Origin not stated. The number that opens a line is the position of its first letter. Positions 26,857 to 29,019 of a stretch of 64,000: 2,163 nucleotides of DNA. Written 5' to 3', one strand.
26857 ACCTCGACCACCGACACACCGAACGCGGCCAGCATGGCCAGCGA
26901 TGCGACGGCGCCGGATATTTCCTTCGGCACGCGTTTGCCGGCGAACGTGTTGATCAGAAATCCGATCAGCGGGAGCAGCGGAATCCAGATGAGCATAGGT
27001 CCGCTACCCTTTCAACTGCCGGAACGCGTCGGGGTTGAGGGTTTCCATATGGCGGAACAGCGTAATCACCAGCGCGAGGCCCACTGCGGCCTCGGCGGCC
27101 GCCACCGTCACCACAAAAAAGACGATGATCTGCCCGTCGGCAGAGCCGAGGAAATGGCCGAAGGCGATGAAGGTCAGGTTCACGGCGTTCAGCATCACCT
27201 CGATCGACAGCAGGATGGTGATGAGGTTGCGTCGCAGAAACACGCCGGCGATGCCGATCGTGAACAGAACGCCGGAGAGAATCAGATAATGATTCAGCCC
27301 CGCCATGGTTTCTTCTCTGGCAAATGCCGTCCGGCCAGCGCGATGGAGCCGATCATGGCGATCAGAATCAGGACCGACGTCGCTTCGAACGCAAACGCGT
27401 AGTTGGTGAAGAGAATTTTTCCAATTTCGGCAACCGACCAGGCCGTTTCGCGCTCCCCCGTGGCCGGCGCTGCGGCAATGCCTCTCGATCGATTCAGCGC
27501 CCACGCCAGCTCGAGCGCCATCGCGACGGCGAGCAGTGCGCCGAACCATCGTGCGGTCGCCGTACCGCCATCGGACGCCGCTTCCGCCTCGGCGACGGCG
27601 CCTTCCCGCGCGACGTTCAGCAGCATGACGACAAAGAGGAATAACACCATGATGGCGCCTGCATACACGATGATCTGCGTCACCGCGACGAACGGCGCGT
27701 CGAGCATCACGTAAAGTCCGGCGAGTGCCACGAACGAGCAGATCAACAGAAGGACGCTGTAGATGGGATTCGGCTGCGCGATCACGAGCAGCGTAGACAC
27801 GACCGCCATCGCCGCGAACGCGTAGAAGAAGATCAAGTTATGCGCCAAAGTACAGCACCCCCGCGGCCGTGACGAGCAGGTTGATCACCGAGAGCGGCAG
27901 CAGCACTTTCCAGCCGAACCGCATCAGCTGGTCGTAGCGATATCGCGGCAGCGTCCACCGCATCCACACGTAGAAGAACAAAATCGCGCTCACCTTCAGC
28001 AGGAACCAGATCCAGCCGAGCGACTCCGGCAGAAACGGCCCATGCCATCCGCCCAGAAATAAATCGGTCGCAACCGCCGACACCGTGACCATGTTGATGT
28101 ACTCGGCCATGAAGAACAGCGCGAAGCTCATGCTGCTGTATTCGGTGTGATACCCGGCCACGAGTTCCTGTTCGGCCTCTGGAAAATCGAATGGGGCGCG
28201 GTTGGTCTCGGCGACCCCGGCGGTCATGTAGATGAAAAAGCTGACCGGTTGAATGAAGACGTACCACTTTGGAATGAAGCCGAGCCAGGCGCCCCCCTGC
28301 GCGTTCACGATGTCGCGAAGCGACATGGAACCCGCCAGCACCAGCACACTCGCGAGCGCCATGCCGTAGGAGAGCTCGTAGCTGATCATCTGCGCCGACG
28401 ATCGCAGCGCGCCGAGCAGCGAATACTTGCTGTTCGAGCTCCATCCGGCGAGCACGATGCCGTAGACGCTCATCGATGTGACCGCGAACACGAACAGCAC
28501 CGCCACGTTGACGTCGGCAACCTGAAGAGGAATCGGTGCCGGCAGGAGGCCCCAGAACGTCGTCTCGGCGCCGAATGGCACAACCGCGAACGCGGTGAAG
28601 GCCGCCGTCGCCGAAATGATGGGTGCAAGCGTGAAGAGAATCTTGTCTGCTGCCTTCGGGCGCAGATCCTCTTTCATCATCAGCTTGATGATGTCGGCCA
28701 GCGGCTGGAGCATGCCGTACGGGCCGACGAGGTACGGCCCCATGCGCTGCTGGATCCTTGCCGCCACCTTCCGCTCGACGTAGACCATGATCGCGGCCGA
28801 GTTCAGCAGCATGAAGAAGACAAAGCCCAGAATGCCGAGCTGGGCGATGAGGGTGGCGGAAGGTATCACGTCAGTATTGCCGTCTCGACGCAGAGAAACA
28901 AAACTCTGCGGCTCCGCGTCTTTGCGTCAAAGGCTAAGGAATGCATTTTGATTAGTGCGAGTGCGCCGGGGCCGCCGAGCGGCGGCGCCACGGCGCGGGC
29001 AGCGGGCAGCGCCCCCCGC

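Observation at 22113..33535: nuo cluster with clean absence of nuoG and nuoI (nuoABCDEF-HJKLMN)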

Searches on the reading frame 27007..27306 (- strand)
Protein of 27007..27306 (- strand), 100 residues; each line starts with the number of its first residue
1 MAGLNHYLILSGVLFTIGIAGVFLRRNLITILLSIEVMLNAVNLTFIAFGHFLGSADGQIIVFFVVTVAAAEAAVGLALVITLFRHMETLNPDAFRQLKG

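Call 9: search_protein_families(library=pfam, proteins=[window:27007-27306:-])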
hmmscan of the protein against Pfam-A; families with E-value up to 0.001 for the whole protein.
window:27007-27306:- (100 aa): 1 family
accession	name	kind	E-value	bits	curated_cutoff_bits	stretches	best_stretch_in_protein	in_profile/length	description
PF00420.29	Oxidored_q2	-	7.5e-29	99.8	26.1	1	6-100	1-95/95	NADH-ubiquinone/plastoquinone oxidoreductase chain 4L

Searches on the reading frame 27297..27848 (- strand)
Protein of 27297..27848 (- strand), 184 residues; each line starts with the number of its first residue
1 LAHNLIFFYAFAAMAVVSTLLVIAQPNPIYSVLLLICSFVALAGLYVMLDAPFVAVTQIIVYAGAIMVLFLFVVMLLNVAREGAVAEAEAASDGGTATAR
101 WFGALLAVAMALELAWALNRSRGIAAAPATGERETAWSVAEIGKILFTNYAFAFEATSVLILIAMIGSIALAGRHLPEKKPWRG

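Call 9: search_protein_families(library=pfam, proteins=[window:27297-27848:-])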
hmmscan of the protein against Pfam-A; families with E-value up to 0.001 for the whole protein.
window:27297-27848:- (184 aa): 2 families
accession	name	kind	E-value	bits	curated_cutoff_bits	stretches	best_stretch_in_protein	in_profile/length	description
PF00499.25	Oxidored_q3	-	1.2e-39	135.8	33.2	1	18-171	1-146/146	NADH-ubiquinone/plastoquinone oxidoreductase chain 6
PF13244.11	MbhD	-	1.5e-05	25.5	27.2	1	13-76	1-64/67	MBH, subunit D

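Call 81: search_protein_families(library=ncbifam, proteins=[window:27297-27848:-], max_evalue=1e-10)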
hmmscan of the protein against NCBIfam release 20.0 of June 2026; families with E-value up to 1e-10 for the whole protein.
window:27297-27848:- (184 aa): 9 families
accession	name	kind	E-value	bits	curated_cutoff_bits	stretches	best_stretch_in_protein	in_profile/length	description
NF005164.0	PRK06638.1-4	equivalog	1.3e-40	139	154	1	2-179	2-176/211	NADH-quinone oxidoreductase subunit J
NF005165.0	PRK06638.1-5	equivalog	6.1e-35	120.6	192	1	5-176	20-185/282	NADH-quinone oxidoreductase subunit J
NF005163.0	PRK06638.1-3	equivalog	3.6e-31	108.2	174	1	4-177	8-172/203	NADH-quinone oxidoreductase subunit J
NF005168.0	PRK06638.2-3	equivalog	4.4e-30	104.8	154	1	3-173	3-166/172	NADH-quinone oxidoreductase subunit J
NF005162.0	PRK06638.1-1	equivalog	1.3e-25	90.3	157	1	7-171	4-158/184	NADH-quinone oxidoreductase subunit J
NF005167.0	PRK06638.2-2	equivalog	1.2e-24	87.1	137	1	5-179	4-169/176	NADH-quinone oxidoreductase subunit J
NF005169.0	PRK06638.2-4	equivalog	3.6e-17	62.9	319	1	5-172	4-165/182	NADH-quinone oxidoreductase subunit J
NF005166.0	PRK06638.2-1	equivalog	2.2e-16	60.3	284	1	1-174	1-165/174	NADH-quinone oxidoreductase subunit J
NF005024.0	PRK06433.1-4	equivalog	7.3e-11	42.1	101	1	3-81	4-82/89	NADH dehydrogenase subunit J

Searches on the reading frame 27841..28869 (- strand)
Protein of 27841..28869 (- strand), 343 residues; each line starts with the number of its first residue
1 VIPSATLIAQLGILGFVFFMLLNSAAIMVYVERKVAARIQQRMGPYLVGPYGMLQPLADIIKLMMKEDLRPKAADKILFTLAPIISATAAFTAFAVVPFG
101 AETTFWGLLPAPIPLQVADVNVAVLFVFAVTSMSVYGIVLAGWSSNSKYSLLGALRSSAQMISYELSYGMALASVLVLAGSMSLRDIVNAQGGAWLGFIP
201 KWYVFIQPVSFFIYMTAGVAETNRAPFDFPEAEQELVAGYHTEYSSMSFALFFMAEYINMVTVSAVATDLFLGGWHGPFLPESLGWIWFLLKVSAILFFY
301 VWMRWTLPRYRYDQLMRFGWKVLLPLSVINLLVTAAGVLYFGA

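Call 9: search_protein_families(library=pfam, proteins=[window:27841-28869:-])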
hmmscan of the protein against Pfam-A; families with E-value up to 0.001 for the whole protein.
window:27841-28869:- (343 aa): 1 family
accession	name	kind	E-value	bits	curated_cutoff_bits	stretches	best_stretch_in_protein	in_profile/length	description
PF00146.26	NADHdh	-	1e-127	426.1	27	1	14-335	4-298/298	NADH dehydrogenase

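Call 15: find_related_loci(query=window:27841-28869:-, collection=genome_contigs, flank=10000)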
Query window:27841-28869:- (343 aa) in genome_contigs; peptide patterns used: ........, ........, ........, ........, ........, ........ (x = any residue, [..] = any of these).
600 stretches matched a pattern (row limit reached: there are more); 595 encode a relative of the query (tblastn E <= 1e-3); the best 80 are kept; 80 distinct loci.
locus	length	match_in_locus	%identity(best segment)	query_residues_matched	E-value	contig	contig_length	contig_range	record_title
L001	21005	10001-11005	83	8-342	0e+0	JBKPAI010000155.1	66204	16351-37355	MAG: Acidobacteriota bacterium isolate GB_HAYS_MAG_00009 GB_HAYS_000000424623, whole genome shotgun sequence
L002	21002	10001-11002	78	8-341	7e-170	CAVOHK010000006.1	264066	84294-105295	MAG: uncultured Acidobacteriota bacterium isolate MFD00392.bin.2.13 genome assembly, contig: contig_24537, whole genome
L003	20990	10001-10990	80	7-336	8e-169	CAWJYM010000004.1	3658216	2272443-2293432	MAG: uncultured Acidobacteriota bacterium isolate MFD06742.bin.1.259 genome assembly, contig: contig_3210, whole genome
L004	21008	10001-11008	77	7-342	2e-167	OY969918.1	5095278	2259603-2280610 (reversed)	MAG: uncultured Acidobacteriota bacterium isolate MFD04967.bin.c.4 genome assembly, chromosome: 1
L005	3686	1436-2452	73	8-342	3e-170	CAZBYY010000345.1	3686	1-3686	MAG TPA_asm: uncultured Acidobacterium sp. isolate SRP124364_co1_244 genome assembly, contig: NODE_33223_length_3686_cov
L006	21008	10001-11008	75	7-342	3e-159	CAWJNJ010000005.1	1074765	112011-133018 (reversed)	MAG: uncultured Acidobacteriota bacterium isolate MFD02840.bin.1.123 genome assembly, contig: contig_22191, whole genome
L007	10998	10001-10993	72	6-336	3e-159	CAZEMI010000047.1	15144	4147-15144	MAG TPA_asm: uncultured Acidobacterium sp. isolate binchicken_co31_34 genome assembly, contig: k141_3173374, whole genom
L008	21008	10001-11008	72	11-342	8e-159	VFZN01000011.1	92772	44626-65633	MAG: Acidobacteria bacterium isolate M_surface_10_m1_251 M_surface_10_m1_251_Ga0194123_10000322, whole genome shotgun se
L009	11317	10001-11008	71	8-343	1e-158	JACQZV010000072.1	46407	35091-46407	MAG: Acidobacteria bacterium isolate NC_groundwater_1576_Pr3_B-0.1um_69_12 SR-2_scaffold_141_1161759, whole genome shotg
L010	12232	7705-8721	70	4-342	2e-158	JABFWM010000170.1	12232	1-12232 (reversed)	MAG: Acidobacteria bacterium isolate Bin1.33 NODE_2388_length_12232_cov_2.510580, whole genome shotgun sequence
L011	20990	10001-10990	72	17-342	1e-156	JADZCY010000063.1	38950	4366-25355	MAG: Acidobacteria bacterium isolate SJ750 c_000000136131, whole genome shotgun sequence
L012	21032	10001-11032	70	7-340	5e-151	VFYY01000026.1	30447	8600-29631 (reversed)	MAG: Acidimicrobiia bacterium isolate K_Offshore_120m_m2_006 K_Offshore_120m_m2_006_Ga0194131_10002446, whole genome sho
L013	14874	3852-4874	72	4-340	6e-150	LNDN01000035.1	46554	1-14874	MAG: Acidobacteria bacterium Ga0077522 Ga0077522_1023.1, whole genome shotgun sequence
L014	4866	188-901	78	105-342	2e-123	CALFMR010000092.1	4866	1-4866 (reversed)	MAG TPA_asm: uncultured Acidobacteria bacterium isolate ERR1654120_bin.28_CONCOCT_v1.1_MAG genome assembly, contig: ERZ1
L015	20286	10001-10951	60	26-335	3e-121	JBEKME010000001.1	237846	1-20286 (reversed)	MAG: Terriglobia bacterium isolate SPRUCE 387 SPRUCE_387_1, whole genome shotgun sequence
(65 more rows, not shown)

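Call 81: search_protein_families(library=ncbifam, proteins=[window:27841-28869:-], max_evalue=1e-10)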
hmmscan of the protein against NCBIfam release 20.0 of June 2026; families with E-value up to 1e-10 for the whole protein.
window:27841-28869:- (343 aa): 7 families
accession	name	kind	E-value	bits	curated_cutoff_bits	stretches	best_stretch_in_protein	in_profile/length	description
NF004743.0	PRK06076.1-4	equivalog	6.7e-130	433.8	494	1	16-336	22-340/433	NADH-quinone oxidoreductase subunit NuoH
NF004745.0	PRK06076.1-6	equivalog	2.2e-114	382.2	450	1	16-340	21-335/341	NADH-quinone oxidoreductase subunit NuoH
NF004741.0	PRK06076.1-2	equivalog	1.3e-108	363.2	305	1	13-337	25-332/337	NADH-quinone oxidoreductase subunit NuoH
NF004740.0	PRK06076.1-1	equivalog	4.6e-105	351.7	399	1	16-340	20-322/325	NADH-quinone oxidoreductase subunit NuoH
NF004742.0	PRK06076.1-3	equivalog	2.6e-99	332.8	531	1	17-337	31-347/356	NADH-quinone oxidoreductase subunit NuoH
NF040610.1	F420_dehyd_FpoH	exception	7.1e-93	311.6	475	1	12-338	13-336/339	F420H2 dehydrogenase subunit FpoH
NF004744.0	PRK06076.1-5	equivalog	4.1e-87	292.7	542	2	25-278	45-283/372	NADH-quinone oxidoreductase subunit NuoH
